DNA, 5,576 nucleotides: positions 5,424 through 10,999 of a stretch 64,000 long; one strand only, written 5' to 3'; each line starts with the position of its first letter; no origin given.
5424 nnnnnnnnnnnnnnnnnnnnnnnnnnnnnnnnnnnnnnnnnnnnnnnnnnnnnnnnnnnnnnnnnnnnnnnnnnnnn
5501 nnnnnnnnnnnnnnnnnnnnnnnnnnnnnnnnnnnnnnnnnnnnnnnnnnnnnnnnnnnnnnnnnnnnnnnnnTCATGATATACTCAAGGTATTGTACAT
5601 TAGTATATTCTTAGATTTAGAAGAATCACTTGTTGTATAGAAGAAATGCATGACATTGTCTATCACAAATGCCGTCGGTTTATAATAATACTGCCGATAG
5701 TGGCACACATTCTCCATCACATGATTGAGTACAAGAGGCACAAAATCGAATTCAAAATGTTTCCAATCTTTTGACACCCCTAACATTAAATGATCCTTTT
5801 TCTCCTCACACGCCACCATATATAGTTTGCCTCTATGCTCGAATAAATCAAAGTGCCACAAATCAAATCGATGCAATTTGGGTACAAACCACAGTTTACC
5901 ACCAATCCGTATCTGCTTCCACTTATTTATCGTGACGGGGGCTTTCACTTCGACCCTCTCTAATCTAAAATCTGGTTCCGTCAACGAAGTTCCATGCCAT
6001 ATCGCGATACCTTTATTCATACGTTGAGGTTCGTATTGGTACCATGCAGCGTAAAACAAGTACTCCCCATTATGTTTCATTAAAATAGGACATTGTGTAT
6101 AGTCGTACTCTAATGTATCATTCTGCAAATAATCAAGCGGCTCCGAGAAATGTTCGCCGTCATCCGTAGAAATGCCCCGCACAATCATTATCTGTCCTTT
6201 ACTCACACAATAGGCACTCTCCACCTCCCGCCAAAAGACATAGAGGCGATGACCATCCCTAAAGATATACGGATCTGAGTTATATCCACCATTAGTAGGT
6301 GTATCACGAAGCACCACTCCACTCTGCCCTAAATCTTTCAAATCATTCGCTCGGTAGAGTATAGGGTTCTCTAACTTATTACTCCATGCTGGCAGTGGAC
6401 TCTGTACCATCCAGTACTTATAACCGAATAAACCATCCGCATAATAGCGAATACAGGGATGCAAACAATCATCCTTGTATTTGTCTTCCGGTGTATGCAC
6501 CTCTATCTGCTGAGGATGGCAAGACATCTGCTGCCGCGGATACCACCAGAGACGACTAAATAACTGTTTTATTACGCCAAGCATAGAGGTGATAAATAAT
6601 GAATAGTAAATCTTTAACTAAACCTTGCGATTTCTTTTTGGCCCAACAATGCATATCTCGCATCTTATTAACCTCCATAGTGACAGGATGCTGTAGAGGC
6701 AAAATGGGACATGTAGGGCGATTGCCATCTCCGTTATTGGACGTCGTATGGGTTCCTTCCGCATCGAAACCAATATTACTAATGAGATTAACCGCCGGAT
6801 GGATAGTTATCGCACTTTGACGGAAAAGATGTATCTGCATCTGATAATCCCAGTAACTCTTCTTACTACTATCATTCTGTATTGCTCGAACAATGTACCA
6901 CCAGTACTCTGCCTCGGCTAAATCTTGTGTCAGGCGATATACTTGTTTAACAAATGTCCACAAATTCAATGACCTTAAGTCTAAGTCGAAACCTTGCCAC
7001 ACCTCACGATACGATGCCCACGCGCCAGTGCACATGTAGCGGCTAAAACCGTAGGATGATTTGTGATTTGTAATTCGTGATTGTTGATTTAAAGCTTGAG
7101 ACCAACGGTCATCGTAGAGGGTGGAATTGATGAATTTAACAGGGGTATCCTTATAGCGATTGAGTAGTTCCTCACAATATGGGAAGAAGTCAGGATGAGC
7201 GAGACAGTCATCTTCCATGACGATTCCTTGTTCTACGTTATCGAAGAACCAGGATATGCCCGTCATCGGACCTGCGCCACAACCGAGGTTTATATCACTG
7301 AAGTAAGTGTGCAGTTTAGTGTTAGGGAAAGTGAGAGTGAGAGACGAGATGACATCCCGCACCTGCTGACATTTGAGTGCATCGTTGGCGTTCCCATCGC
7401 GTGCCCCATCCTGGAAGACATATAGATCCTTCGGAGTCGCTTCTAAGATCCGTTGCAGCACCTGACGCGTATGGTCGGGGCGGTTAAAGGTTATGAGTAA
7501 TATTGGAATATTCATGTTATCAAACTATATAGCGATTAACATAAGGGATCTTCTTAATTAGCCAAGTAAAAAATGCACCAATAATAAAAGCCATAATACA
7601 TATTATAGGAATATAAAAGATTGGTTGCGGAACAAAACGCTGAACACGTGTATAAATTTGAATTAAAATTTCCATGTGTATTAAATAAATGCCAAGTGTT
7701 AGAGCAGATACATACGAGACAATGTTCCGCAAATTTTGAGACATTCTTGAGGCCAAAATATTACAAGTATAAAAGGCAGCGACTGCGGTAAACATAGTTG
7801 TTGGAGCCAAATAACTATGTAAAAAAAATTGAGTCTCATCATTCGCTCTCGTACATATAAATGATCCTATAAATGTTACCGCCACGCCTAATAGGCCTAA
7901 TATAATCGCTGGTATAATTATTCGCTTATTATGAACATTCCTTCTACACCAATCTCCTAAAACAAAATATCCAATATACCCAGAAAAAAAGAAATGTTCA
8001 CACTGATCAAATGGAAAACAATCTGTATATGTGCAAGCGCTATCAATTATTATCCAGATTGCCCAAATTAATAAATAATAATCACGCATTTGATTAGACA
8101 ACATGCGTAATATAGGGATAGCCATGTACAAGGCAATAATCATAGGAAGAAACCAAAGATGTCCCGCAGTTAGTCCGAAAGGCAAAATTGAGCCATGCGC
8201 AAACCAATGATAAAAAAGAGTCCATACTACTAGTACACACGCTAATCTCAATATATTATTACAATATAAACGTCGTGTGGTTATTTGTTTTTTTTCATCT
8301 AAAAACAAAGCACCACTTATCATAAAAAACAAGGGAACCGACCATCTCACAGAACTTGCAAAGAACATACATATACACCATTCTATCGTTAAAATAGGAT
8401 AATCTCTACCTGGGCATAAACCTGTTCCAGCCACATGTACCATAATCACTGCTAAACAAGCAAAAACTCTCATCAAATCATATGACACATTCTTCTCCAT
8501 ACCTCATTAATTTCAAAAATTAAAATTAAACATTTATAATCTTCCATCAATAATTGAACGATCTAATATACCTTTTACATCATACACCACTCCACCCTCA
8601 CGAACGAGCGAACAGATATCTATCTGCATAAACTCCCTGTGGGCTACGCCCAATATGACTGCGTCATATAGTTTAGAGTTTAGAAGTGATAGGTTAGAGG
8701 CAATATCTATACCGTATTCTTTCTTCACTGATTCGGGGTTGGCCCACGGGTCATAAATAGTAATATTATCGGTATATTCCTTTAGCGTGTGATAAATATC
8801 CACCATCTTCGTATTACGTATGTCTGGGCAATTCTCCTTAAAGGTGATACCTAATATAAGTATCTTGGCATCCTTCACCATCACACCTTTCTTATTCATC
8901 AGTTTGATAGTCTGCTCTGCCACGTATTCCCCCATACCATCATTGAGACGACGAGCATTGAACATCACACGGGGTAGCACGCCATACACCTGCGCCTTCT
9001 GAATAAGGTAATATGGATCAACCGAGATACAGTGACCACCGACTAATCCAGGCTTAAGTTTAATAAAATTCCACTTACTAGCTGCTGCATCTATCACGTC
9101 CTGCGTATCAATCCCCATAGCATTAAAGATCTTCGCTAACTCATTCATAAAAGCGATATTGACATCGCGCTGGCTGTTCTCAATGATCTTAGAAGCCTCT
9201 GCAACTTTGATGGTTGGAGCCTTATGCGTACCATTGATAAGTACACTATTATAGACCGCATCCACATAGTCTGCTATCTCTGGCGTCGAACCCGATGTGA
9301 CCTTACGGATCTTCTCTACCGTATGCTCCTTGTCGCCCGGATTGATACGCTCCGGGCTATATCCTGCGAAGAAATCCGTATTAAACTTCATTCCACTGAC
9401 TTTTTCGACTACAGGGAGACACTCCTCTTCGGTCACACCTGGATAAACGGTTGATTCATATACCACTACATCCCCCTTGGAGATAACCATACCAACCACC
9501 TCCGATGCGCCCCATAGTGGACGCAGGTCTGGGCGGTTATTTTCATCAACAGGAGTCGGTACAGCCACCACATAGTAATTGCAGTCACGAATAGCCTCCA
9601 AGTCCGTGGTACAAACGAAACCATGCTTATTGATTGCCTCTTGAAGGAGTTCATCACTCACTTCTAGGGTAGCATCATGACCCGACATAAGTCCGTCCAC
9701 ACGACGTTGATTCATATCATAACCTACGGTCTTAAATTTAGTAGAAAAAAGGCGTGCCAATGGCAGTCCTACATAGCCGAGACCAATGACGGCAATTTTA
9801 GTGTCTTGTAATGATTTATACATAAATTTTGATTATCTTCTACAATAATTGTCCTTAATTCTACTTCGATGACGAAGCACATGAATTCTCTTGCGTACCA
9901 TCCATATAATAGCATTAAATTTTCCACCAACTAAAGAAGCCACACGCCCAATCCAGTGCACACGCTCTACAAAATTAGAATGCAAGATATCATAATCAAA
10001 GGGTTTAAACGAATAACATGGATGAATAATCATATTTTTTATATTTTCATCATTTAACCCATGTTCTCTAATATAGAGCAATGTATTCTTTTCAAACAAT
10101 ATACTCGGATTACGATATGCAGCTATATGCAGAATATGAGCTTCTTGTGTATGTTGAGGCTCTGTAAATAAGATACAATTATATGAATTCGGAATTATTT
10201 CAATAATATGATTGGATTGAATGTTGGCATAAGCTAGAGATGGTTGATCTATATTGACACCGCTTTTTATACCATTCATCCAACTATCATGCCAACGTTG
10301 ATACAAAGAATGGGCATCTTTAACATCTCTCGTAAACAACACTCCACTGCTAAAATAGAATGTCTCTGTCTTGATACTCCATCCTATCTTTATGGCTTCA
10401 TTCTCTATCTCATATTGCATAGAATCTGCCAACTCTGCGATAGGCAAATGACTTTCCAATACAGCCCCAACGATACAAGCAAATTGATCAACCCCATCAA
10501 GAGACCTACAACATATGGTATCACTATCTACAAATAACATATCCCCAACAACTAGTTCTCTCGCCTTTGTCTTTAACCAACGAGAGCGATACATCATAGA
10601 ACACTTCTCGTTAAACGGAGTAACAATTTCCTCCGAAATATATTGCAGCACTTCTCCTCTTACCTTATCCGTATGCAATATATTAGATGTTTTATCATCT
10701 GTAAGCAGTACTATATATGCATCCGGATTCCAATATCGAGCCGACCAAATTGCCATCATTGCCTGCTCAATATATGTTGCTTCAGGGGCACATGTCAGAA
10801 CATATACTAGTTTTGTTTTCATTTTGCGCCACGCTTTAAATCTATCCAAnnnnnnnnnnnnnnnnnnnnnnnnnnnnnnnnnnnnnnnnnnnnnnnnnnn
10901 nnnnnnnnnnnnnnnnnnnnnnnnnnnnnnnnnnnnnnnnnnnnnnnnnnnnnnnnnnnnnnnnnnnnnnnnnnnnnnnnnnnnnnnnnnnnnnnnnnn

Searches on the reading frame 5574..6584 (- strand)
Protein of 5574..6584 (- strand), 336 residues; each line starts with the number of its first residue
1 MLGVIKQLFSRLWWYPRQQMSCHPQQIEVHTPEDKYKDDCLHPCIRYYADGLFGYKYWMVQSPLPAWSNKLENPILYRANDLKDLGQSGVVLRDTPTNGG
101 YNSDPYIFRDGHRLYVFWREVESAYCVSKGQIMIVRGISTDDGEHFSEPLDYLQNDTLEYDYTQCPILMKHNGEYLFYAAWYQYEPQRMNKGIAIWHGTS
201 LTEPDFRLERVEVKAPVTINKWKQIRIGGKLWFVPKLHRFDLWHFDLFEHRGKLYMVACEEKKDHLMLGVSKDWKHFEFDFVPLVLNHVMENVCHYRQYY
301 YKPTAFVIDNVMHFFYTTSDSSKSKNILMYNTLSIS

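Call 3: search_protein_families(library=pfam, proteins=[window:5574-6584:-], max_evalue=1)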
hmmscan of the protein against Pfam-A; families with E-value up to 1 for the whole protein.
window:5574-6584:- (336 aa): 1 family
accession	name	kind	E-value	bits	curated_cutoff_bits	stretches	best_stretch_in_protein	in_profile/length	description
PF04616.20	Glyco_hydro_43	-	0.0017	18.2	32.2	1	102-180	121-199/288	Glycosyl hydrolases family 43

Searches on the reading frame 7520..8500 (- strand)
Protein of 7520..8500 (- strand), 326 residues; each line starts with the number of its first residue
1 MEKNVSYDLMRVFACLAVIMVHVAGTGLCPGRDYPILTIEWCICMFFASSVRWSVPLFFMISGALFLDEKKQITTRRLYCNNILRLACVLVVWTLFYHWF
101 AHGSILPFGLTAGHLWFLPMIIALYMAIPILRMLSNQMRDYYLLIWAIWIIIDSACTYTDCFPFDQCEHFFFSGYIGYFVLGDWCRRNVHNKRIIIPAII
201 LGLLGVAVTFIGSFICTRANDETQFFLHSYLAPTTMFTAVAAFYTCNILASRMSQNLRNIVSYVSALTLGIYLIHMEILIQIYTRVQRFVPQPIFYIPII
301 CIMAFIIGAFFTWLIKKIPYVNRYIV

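Call 44: search_protein_families(library=pfam, proteins=[window:7520-8500:-], max_evalue=0.001)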
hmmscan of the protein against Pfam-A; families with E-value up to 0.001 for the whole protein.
window:7520-8500:- (326 aa): 1 family
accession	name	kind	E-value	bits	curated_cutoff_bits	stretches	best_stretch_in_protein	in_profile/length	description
PF01757.29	Acyl_transf_3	-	1.7e-34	119.8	31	1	5-312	2-325/326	Acyltransferase domain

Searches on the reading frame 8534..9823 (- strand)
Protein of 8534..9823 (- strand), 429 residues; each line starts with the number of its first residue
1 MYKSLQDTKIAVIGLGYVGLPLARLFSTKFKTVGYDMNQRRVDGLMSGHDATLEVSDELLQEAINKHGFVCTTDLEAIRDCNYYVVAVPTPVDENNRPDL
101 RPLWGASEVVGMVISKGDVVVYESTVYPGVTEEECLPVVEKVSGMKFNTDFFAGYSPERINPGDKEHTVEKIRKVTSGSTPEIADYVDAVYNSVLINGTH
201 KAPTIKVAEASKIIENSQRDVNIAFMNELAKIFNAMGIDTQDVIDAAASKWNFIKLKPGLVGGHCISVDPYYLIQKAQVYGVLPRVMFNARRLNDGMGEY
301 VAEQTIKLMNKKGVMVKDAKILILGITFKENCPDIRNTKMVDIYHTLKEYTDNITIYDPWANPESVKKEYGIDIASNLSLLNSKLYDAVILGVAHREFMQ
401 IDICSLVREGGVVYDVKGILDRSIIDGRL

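Call 44: search_protein_families(library=pfam, proteins=[window:8534-9823:-], max_evalue=0.001)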
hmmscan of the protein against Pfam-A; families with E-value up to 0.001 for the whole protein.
window:8534-9823:- (429 aa): 3 families
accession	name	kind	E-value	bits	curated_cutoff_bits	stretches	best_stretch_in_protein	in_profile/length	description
PF03721.20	UDPG_MGDP_dh_N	-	1.9e-30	106.3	27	1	9-183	2-179/187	UDP-glucose/GDP-mannose dehydrogenase family, NAD binding domain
PF00984.24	UDPG_MGDP_dh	-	2.7e-25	88.8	25.4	1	207-295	2-93/94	UDP-glucose/GDP-mannose dehydrogenase family, central domain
PF03720.21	UDPG_MGDP_dh_C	-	2.3e-22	79.7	30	1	322-422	1-103/103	UDP-glucose/GDP-mannose dehydrogenase family, UDP binding domain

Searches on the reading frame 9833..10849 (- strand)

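Call 44: search_protein_families(library=pfam, proteins=[window:9833-10849:-], max_evalue=0.001)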
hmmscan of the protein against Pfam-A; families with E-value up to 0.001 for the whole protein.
window:9833-10849:- (338 aa): 1 family
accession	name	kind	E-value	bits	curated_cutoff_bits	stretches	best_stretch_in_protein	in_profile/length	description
PF01501.26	Glyco_transf_8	-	0.00095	19.3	24.3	0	54-230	38-222/253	Glycosyl transferase family 8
